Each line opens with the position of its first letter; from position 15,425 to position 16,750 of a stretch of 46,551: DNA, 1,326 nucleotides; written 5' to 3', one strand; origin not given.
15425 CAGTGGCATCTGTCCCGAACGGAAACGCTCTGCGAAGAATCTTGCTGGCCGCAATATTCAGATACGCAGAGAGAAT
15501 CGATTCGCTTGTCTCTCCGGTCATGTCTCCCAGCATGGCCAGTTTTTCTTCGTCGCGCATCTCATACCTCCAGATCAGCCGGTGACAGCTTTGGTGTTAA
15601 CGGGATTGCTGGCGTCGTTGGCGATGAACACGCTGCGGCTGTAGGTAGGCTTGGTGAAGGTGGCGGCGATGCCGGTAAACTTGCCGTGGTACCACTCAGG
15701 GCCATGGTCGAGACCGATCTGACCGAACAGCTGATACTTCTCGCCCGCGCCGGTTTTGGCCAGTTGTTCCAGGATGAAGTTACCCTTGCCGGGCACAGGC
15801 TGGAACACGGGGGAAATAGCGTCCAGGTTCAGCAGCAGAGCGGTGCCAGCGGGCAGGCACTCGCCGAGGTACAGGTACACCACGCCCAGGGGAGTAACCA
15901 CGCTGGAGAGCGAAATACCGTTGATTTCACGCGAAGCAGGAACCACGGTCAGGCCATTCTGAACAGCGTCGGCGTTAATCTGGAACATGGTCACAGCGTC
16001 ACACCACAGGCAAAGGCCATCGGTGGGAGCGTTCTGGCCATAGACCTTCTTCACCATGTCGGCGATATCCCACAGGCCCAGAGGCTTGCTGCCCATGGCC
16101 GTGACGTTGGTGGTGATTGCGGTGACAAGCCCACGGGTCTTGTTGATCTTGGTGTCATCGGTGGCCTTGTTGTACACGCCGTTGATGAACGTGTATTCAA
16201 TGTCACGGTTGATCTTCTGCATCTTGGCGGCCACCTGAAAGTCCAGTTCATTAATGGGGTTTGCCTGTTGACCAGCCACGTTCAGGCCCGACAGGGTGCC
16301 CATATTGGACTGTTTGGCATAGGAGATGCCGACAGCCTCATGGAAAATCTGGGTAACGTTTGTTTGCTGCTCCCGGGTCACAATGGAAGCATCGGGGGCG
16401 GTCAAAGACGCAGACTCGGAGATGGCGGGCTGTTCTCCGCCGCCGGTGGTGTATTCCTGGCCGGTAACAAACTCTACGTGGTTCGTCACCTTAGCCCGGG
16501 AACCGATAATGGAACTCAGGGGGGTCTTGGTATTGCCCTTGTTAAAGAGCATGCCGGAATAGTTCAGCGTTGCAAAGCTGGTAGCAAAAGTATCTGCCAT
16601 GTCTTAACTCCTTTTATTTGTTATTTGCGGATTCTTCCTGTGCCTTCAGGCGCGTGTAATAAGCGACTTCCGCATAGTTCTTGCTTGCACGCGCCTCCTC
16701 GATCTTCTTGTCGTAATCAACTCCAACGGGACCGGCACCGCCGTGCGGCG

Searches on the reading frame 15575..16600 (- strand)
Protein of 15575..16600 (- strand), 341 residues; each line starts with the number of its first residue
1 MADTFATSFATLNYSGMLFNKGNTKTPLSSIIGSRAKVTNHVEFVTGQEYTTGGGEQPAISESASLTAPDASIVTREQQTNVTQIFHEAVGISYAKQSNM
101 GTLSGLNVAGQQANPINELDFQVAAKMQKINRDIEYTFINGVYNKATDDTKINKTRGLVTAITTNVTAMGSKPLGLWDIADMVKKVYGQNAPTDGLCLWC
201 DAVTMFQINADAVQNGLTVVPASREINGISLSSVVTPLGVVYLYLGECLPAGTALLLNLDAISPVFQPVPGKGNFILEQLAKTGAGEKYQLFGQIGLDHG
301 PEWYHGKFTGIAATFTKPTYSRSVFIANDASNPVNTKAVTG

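Call 27: search_protein_families(library=phrogs, proteins=[window:15575-16600:-], max_evalue=0.00001)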
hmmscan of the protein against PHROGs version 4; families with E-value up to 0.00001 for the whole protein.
window:15575-16600:- (341 aa): 1 family
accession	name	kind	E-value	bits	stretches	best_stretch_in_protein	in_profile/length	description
phrog_1328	-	head and packaging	1.1e-38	134.8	1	9-314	19-309/583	major head protein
